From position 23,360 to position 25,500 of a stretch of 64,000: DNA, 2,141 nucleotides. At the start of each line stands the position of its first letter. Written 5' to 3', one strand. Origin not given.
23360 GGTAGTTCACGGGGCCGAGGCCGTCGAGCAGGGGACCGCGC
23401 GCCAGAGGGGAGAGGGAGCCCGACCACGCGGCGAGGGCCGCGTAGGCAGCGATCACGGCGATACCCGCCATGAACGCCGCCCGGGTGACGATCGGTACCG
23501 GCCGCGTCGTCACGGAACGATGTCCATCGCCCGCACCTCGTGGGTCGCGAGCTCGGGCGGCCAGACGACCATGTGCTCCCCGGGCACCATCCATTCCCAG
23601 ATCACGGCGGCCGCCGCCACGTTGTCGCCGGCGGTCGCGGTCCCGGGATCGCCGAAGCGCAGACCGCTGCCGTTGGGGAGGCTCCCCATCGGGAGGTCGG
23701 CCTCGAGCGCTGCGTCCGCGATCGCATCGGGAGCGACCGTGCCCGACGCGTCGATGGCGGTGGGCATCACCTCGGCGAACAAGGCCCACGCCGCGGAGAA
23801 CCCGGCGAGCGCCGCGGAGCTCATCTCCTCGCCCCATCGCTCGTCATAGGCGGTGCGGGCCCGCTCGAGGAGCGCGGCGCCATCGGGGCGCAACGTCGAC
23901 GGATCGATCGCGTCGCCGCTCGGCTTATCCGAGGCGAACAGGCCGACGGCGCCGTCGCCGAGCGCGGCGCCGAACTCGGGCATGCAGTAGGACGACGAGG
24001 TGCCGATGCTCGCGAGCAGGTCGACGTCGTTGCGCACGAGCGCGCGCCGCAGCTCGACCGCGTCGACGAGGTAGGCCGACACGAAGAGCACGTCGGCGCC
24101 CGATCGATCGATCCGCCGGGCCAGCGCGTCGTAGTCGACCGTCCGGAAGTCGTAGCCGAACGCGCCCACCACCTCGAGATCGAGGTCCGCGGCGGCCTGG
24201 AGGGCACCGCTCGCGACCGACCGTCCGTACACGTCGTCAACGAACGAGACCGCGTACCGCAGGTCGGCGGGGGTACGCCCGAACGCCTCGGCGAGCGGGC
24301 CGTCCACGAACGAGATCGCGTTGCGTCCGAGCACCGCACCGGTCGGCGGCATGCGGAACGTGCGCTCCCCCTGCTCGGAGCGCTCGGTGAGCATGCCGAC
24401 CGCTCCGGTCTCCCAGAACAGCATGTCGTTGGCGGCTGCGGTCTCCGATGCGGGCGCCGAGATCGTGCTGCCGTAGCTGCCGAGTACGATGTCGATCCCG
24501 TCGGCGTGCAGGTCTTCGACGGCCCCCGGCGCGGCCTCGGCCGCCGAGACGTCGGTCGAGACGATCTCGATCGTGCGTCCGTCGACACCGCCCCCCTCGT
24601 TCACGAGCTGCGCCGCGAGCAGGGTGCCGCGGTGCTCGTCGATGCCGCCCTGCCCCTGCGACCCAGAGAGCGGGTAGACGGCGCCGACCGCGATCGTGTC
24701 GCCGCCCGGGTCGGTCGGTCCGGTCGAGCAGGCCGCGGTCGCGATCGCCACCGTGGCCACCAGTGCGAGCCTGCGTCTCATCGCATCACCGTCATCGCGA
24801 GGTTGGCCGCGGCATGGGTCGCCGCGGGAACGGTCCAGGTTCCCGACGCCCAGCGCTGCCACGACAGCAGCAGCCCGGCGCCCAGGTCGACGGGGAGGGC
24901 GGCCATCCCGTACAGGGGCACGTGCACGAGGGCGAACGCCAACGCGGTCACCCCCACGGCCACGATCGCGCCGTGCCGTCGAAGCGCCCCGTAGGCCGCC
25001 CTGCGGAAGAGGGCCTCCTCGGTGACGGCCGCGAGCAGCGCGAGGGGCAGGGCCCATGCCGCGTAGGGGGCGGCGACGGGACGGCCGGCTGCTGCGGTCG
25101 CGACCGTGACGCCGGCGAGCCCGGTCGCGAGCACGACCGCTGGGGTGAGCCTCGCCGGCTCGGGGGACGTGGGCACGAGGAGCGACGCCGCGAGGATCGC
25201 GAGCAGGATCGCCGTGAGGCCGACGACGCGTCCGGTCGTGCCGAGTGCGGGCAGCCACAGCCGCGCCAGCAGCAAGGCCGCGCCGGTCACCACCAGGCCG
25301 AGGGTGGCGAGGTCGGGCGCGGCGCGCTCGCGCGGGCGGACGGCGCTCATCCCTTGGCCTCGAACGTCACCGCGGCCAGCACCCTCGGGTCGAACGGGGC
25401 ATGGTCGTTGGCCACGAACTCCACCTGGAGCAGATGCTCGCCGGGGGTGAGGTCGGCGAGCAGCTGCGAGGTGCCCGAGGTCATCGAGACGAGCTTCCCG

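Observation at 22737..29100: Seven-gene, overlap-coupled minus-strand operon around a CopC-CopD fusion with two paralogous His-rich secreted proteins, a CPBP protease and an orphan LivK-like binding protein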

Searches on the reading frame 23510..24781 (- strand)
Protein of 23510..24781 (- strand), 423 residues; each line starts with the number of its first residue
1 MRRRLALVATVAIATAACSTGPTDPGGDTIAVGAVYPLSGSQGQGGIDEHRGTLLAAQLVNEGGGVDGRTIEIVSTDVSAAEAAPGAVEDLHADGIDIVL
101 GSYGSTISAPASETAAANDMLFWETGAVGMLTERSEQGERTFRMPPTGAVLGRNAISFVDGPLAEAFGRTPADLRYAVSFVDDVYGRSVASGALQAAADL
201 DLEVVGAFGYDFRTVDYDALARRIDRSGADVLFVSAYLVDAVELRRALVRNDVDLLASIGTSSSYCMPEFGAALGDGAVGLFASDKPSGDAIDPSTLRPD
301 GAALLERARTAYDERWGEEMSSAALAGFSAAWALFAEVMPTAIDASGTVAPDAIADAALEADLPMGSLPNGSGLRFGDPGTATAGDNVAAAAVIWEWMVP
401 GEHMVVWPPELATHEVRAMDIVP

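Call 3: search_protein_families(library=pfam, proteins=[window:23510-24781:-], max_evalue=0.1)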
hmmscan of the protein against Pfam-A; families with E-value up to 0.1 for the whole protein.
window:23510-24781:- (423 aa): 2 families
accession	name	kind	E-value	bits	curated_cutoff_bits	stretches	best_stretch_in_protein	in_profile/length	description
PF13458.12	Peripla_BP_6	-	1.3e-28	101.1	31.7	1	29-362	1-312/343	Periplasmic binding protein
PF13433.12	Peripla_BP_5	-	1e-05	25.3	27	1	30-107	1-80/363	Periplasmic binding protein domain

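Call 5: search_protein_families(library=ncbifam, proteins=[window:23510-24781:-], max_evalue=0.1)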
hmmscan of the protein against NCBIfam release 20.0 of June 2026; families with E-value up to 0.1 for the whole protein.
window:23510-24781:- (423 aa): 3 families
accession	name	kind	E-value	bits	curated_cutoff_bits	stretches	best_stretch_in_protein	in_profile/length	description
NF011933.0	PRK15404.1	subfamily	2e-09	37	477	1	10-239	13-228/370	high-affinity branched-chain amino acid ABC transporter substrate-binding protein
TIGR03669.1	urea_ABC_arch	equivalog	0.00029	20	494.8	1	33-226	4-186/375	urea ABC transporter substrate-binding protein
TIGR03407.1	urea_ABC_UrtA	exception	0.0088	15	492.75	1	30-106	1-79/361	urea ABC transporter substrate-binding protein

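Call 33: search_solved_structures(query=window:23510-24781:-, max_evalue=0.01)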
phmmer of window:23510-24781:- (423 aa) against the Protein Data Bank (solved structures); distinct sequences matched with E-value up to 0.01: 12.
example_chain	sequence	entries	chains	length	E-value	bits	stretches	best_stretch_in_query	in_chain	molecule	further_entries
3ip5_A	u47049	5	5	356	1.8e-12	50.5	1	30-371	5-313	ABC transporter, substrate binding protein (Amino acid)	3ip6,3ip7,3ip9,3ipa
3ipc_A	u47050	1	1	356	1.3e-11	47.7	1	30-371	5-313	ABC transporter, substrate binding protein (Amino acid)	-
8wch_A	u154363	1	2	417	7.6e-10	41.9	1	28-413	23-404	Probable Leu/Ile/Val-binding protein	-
4n0q_A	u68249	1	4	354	1.2e-07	34.7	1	30-282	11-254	Leu/Ile/Val-binding protein homolog 3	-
4mlc_A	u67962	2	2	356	1.1e-05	28.1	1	51-331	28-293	Extracellular ligand-binding receptor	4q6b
2lbp_A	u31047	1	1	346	1.4e-05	27.9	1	28-247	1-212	LEUCINE-BINDING PROTEIN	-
4gnr_A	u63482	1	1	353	3.1e-05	26.7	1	29-120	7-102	ABC transporter substrate-binding protein-branched chain amino acid transport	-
1usg_A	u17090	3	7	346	9.9e-05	25.1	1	28-247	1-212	LEUCINE-SPECIFIC BINDING PROTEIN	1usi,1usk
1z15_A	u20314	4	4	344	0.00029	23.5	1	30-244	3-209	Leu/Ile/Val-binding protein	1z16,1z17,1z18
2liv_A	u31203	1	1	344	0.001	21.7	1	30-244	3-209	LEUCINE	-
3h5l_A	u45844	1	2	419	0.0037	19.9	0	26-160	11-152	putative Branched-chain amino acid ABC transporter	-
8q52_A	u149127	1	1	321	0.0094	18.5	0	28-137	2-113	Leucine-specific-binding protein,Chemotaxis protein CheY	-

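Call 52: search_solved_structures(query=window:23510-24781:-, max_evalue=0.0001, show_alignments=5)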
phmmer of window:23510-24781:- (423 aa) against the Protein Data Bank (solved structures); distinct sequences matched with E-value up to 0.0001: 8.
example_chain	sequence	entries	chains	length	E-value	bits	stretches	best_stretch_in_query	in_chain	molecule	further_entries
3ip5_A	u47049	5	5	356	1.8e-12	50.5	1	30-371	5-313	ABC transporter, substrate binding protein (Amino acid)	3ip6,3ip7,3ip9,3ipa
3ipc_A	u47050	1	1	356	1.3e-11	47.7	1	30-371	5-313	ABC transporter, substrate binding protein (Amino acid)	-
8wch_A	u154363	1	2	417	7.6e-10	41.9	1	28-413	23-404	Probable Leu/Ile/Val-binding protein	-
4n0q_A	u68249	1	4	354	1.2e-07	34.7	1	30-282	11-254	Leu/Ile/Val-binding protein homolog 3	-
4mlc_A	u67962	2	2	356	1.1e-05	28.1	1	51-331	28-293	Extracellular ligand-binding receptor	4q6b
2lbp_A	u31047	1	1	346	1.4e-05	27.9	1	28-247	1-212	LEUCINE-BINDING PROTEIN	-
4gnr_A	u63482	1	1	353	3.1e-05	26.7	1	29-120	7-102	ABC transporter substrate-binding protein-branched chain amino acid transport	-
1usg_A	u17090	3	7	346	9.9e-05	25.1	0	28-247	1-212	LEUCINE-SPECIFIC BINDING PROTEIN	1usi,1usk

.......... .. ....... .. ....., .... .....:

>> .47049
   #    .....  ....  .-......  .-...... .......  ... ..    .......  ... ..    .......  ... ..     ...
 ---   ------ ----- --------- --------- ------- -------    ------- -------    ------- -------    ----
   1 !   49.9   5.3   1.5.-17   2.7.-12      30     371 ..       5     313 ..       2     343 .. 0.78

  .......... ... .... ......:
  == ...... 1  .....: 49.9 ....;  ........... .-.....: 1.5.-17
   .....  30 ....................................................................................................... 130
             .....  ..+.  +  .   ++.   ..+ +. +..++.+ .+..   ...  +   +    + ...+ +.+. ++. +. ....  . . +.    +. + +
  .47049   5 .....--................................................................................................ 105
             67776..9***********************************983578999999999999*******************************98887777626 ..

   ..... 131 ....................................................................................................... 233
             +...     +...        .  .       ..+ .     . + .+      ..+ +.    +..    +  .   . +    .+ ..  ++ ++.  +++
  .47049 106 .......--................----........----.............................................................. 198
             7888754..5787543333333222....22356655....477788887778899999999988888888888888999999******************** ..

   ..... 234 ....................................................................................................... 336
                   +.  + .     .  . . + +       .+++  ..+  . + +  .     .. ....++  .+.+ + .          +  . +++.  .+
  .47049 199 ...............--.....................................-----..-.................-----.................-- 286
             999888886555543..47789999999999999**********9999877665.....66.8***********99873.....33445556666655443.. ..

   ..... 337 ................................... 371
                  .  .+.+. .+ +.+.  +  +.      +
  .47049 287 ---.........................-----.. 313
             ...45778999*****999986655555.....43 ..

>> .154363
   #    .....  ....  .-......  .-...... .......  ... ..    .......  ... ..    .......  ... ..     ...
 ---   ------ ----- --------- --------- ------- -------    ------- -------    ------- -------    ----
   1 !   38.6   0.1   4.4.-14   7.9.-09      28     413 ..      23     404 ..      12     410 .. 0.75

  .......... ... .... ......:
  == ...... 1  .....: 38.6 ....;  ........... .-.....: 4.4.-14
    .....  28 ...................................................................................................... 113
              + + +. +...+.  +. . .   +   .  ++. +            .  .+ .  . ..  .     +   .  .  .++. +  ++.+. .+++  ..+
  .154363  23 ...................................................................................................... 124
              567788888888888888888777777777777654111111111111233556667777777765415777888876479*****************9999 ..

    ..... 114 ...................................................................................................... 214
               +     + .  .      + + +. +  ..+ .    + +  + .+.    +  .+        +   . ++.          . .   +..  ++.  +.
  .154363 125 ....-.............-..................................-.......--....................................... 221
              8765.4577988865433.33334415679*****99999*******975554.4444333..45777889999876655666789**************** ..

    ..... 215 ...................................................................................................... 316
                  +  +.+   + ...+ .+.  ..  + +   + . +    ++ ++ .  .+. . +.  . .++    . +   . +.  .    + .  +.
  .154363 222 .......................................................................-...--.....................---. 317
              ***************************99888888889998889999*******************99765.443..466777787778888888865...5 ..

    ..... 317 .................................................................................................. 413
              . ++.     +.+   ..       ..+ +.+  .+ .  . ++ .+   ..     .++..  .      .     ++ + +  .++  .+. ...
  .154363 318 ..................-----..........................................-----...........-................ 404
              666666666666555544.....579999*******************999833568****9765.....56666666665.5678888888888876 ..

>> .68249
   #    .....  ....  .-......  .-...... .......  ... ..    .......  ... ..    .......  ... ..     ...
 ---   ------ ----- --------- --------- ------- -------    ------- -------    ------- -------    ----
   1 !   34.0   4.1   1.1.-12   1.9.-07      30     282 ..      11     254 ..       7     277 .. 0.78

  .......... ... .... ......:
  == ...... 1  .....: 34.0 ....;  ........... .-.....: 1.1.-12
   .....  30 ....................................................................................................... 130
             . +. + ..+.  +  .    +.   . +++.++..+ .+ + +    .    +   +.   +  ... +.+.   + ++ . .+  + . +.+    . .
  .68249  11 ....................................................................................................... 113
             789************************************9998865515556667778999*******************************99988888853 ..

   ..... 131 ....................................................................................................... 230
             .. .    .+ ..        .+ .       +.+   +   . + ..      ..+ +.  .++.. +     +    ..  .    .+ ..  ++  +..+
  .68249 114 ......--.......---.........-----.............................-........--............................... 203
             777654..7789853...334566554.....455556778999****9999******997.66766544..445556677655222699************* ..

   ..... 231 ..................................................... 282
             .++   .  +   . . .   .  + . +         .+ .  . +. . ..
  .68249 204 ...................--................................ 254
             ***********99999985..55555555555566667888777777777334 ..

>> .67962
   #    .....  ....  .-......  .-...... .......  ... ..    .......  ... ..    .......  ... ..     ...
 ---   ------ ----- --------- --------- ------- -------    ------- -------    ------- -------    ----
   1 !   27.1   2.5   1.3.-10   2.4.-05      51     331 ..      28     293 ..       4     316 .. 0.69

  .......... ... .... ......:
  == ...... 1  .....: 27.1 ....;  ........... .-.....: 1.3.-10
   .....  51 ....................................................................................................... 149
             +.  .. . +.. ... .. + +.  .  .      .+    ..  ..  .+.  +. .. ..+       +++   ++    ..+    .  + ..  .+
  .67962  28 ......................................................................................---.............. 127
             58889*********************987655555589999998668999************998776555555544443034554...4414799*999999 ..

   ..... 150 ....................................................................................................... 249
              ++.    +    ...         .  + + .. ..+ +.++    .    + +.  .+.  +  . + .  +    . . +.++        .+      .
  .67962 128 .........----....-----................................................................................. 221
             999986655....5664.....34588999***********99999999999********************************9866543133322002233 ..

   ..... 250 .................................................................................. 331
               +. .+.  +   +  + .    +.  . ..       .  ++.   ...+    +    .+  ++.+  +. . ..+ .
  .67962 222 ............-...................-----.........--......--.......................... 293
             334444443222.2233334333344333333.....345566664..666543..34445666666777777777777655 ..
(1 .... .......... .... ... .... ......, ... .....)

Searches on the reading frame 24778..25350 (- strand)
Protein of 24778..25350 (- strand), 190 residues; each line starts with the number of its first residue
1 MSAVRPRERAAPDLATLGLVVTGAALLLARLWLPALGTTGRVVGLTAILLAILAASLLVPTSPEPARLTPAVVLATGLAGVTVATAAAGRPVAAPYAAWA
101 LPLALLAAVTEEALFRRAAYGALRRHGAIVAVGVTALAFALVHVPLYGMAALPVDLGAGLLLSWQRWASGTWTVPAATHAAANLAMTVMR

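Call 3: search_protein_families(library=pfam, proteins=[window:24778-25350:-], max_evalue=0.1)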
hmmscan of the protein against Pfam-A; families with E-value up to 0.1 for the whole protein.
window:24778-25350:- (190 aa): 1 family
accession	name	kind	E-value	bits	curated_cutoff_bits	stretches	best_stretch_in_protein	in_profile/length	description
PF02517.21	Rce1-like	-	4.4e-13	49.8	22.4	1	97-184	5-92/93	Type II CAAX prenyl endopeptidase Rce1-like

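Call 5: search_protein_families(library=ncbifam, proteins=[window:24778-25350:-], max_evalue=0.1)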
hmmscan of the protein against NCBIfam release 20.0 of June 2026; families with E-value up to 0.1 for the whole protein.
window:24778-25350:- (190 aa): 5 families
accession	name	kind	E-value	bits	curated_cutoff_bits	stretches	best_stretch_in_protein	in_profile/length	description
NF041647.1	ABC_perm_CPBP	equivalog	2e-08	33.4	435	1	94-188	540-632/636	ABC transporter permease subunit/CPBP intramembrane protease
NF033192.3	CPBP_JDVT_MrtJ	equivalog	6.1e-07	30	75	1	103-186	4-95/98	JDVT-CTERM system glutamic-type intramembrane protease MrtJ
NF040589.1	CPBP_Synerg_MrtS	equivalog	0.0016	18.6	130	1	93-184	69-161/170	Synerg-CTERM system glutamic-type intramembrane protease MrtS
NF040593.1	CPBP_fam_MrtX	exception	0.0075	16.1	180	1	131-188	175-231/238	myxosortase MrtX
NF040914.1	Mrt_core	domain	0.0098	15.9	100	1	125-188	40-103/108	myxosortase family intramembrane protease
